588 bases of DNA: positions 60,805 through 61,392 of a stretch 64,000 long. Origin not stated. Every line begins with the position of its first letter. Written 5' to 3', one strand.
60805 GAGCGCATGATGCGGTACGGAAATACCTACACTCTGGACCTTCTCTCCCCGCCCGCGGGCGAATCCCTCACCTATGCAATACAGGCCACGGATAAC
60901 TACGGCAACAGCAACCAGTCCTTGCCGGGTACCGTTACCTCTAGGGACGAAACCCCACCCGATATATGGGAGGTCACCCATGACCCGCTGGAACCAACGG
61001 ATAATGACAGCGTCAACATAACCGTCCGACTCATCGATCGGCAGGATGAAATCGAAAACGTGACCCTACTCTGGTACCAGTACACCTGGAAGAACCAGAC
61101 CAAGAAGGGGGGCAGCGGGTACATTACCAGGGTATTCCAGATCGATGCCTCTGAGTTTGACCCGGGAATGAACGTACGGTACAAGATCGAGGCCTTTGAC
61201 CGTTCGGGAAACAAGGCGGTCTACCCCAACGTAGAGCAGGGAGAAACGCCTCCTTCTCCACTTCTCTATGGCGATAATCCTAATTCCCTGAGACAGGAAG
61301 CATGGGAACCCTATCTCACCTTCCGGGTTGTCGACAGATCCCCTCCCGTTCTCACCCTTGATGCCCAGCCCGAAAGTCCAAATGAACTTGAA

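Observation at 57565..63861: Domain architecture and topology of the 2098-aa fusion are internally consistent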

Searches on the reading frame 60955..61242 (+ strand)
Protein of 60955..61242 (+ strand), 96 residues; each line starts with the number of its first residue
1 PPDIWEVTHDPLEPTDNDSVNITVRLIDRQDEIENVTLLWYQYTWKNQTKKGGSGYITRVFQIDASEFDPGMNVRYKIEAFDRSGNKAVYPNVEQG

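Call 69: search_solved_structures(query=A6, max_evalue=1)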
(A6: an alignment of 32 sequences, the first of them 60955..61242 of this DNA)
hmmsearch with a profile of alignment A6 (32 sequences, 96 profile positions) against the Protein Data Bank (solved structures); distinct sequences matched with E-value up to 1: 65 (the best 60 are shown).
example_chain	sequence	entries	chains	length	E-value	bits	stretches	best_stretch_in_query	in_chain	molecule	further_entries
2yn3_A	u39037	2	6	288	0.00028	24.4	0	33-94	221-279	PUTATIVE INNER MEMBRANE PROTEIN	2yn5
7y8s_A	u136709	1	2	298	0.00052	23.5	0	19-84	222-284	Dscam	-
8g4l_bm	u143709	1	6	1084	0.0007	23.1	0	29-89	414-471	Titin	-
5uiz_A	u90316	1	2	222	0.0019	21.7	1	17-86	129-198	AA10A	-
8q6t_I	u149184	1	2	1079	0.0019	21.7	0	31-91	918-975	Titin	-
7dm0_A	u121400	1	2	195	0.002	21.6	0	11-93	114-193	Biofilm-associated surface protein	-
7re7_I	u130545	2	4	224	0.0037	20.8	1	16-75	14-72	Fab heavy chain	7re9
6fwx_A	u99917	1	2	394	0.0039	20.7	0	13-92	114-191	Titin,Titin,Titin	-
6vg4_A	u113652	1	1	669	0.0071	19.9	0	24-83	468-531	Protocadherin-10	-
6nz0_Z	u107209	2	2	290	0.0074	19.8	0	27-90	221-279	Dyslexia-associated protein KIAA0319-like protein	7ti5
8ojs_B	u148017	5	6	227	0.011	19.2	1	3-69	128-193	Human IgD Fab heavy chain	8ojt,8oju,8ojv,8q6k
6bt9_A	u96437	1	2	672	0.018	18.6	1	29-93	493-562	Chitinase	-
5t9t_A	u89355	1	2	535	0.018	18.6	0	22-81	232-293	Protocadherin gamma B2-alpha C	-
4ytg_A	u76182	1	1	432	0.02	18.5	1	17-91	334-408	Peptidylarginine deiminase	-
4yt9_A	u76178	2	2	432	0.02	18.4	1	17-91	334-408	Peptidylarginine deiminase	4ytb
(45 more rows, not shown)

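Call 70: search_protein_families(library=pfam, alignment_id=A6, max_evalue=0.1)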
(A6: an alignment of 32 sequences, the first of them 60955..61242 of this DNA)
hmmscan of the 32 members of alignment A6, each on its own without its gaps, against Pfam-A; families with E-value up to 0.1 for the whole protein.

A. member 1, window:60955-61242:+ (96 aa): 0 families

B. families by the number of members that match (of 32 scanned): 13 families
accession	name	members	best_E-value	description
PF19077.6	Big_13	3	0.0014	Bacterial Ig-like domain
PF18968.5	DUF5707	3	0.019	Family of unknown function (DUF5707)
PF17957.7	Big_7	2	0.00096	Bacterial Ig domain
PF13927.12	Ig_3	2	0.034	Immunoglobulin domain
PF22681.2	Lmo2446-like_N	2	0.043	Lmo2446-like, N-terminal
PF13754.12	Big_3_4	2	0.078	Domain of unknown function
PF05345.18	He_PIG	1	0.0057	Putative Ig domain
PF19078.6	Big_12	1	0.0096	Bacterial Ig-like domain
PF11896.14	GlgE_dom_N_S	1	0.01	Alpha-1,4-glucan:maltose-1-phosphate maltosyltransferase, domain N/S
PF13779.11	DUF4175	1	0.017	Domain of unknown function (DUF4175)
PF07679.22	I-set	1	0.028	Immunoglobulin I-set domain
PF06780.16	Erp_C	1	0.089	Erp protein C-terminus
PF20236.3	DUF6593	1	0.09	Family of unknown function (DUF6593)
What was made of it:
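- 58249..61623 (+): Extracellular insert: 11 tandem Ig-like beta-sandwich repeats of about 95 aa (residues 229-1353). Consensus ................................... Strongly enriched in N-x-S/T sequons. Weak Ig-like hits: SiiE BIg 2.8e-4, Dscam, titin, Big_13, Big_7 (calls 69, 70).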
